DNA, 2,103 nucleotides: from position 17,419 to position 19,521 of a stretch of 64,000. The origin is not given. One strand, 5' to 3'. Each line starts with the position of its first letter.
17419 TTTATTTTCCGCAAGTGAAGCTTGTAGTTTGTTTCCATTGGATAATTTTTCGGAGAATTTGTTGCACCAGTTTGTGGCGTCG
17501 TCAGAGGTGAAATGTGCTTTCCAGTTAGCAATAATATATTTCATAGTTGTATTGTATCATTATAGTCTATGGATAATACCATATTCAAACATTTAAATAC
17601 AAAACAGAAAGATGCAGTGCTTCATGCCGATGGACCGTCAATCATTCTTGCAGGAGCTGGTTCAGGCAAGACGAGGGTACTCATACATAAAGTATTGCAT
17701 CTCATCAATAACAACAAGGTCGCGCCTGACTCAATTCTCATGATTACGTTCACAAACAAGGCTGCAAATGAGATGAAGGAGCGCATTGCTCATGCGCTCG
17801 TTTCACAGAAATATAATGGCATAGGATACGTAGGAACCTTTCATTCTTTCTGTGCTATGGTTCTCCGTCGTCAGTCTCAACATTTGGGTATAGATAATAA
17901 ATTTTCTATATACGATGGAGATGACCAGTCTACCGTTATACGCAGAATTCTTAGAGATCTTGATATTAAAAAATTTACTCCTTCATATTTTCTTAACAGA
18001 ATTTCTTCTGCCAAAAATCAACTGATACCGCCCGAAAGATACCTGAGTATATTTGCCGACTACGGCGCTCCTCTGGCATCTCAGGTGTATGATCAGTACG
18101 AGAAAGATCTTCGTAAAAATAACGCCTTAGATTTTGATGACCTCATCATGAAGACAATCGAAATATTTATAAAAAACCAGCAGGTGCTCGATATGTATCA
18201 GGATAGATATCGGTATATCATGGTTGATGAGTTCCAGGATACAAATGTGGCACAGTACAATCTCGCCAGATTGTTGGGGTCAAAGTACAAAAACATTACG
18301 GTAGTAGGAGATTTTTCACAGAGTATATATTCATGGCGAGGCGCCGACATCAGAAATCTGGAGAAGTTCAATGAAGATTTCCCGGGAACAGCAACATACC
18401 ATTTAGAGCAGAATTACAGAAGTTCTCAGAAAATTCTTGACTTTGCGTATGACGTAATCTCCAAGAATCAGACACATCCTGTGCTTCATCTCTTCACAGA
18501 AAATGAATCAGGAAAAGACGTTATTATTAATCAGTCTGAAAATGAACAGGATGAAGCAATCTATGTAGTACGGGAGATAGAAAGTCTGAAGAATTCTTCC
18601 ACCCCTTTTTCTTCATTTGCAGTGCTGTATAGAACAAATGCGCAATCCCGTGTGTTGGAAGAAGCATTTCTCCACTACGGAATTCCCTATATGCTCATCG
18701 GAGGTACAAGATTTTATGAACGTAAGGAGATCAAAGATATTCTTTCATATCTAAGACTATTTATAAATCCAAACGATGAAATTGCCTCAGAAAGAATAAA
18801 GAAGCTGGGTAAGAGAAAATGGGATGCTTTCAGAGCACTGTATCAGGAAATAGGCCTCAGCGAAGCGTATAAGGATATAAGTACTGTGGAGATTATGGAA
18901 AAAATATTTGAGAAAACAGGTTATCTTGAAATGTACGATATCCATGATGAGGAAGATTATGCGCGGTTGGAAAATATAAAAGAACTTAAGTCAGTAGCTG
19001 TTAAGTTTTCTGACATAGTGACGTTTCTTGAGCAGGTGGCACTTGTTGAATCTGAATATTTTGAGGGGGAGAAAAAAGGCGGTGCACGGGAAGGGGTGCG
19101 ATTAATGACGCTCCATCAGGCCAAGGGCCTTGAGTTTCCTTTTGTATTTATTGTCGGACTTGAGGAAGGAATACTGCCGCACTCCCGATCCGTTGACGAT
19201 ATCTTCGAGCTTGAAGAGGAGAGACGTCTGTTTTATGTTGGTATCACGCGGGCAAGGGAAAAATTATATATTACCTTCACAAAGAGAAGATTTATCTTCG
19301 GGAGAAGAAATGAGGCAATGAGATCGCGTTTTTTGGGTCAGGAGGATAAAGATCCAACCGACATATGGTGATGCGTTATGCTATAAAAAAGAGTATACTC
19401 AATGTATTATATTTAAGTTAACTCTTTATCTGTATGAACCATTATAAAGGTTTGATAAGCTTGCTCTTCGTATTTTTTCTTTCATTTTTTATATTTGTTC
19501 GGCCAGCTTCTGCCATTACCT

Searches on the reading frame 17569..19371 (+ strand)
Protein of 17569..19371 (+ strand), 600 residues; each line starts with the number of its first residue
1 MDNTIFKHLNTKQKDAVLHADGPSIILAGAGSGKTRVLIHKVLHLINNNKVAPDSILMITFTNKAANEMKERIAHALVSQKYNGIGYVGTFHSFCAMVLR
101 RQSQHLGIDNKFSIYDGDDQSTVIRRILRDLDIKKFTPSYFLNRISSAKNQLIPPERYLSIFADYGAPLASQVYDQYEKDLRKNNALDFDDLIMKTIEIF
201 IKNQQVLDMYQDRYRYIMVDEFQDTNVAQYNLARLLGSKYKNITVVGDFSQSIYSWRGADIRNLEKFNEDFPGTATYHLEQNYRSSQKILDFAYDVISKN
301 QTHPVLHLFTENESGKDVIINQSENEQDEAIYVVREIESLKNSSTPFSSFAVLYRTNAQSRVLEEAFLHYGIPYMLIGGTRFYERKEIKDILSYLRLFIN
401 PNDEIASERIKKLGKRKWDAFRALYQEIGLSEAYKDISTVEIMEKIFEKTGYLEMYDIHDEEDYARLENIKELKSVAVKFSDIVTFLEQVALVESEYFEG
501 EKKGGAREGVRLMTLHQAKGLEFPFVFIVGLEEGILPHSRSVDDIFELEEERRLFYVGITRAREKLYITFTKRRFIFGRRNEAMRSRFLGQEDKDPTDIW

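Call 34: search_protein_families(library=ncbifam, proteins=[window:17569-19371:+], max_evalue=1e-10)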
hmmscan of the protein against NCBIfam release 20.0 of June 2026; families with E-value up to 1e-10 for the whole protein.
window:17569-19371:+ (600 aa): 15 families
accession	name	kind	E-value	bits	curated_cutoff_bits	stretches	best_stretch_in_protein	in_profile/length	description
TIGR01073.1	pcrA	equivalog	1.2e-207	691.7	911.2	2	6-416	2-413/725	DNA helicase PcrA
NF008743.0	PRK11773.1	equivalog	2.8e-162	541.7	965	2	4-414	5-414/720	DNA helicase II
TIGR01074.1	rep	equivalog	3.8e-158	527.7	951.45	2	9-417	2-411/668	DNA helicase Rep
TIGR01075.1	uvrD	equivalog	5.4e-153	510.9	1144.45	2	6-413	2-408/715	DNA helicase II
NF008172.0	PRK10919.1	equivalog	4e-124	415.3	1168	2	8-418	2-413/673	DNA helicase Rep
TIGR02785.1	addA_Gpos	equivalog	5.2e-52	176.9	707.65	2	137-297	312-480/1234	helicase-exonuclease AddAB subunit AddA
NF008276.0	PRK11054.1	equivalog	3.6e-49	167.9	543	2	8-105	196-289/684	DNA helicase IV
NF010485.0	PRK13909.1-2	equivalog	1.4e-43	149.2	650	1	173-528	287-629/909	RecB-like helicase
TIGR00609.1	recB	equivalog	4.7e-43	147.5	696.05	1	172-291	328-449/1175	exodeoxyribonuclease V subunit beta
NF010487.0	PRK13909.1-4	equivalog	1.4e-37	129.5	759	1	179-528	289-629/924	RecB-like helicase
TIGR02784.1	addA_alphas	equivalog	8.2e-36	123.8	860.75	1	169-302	343-498/1138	double-strand break repair helicase AddA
NF008128.0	PRK10876.1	equivalog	1.4e-18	66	1697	1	173-299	335-463/1181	exodeoxyribonuclease V subunit beta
NF041464.1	HelD_BACSU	equivalog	7.6e-18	63.8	419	1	186-381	522-707/779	RNA polymerase recycling motor HelD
NF010484.0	PRK13909.1-1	equivalog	2.5e-15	55.3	1074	0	27-77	11-60/945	RecB-like helicase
NF010486.0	PRK13909.1-3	equivalog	1.4e-12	46.5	1109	0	183-301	298-427/921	RecB-like helicase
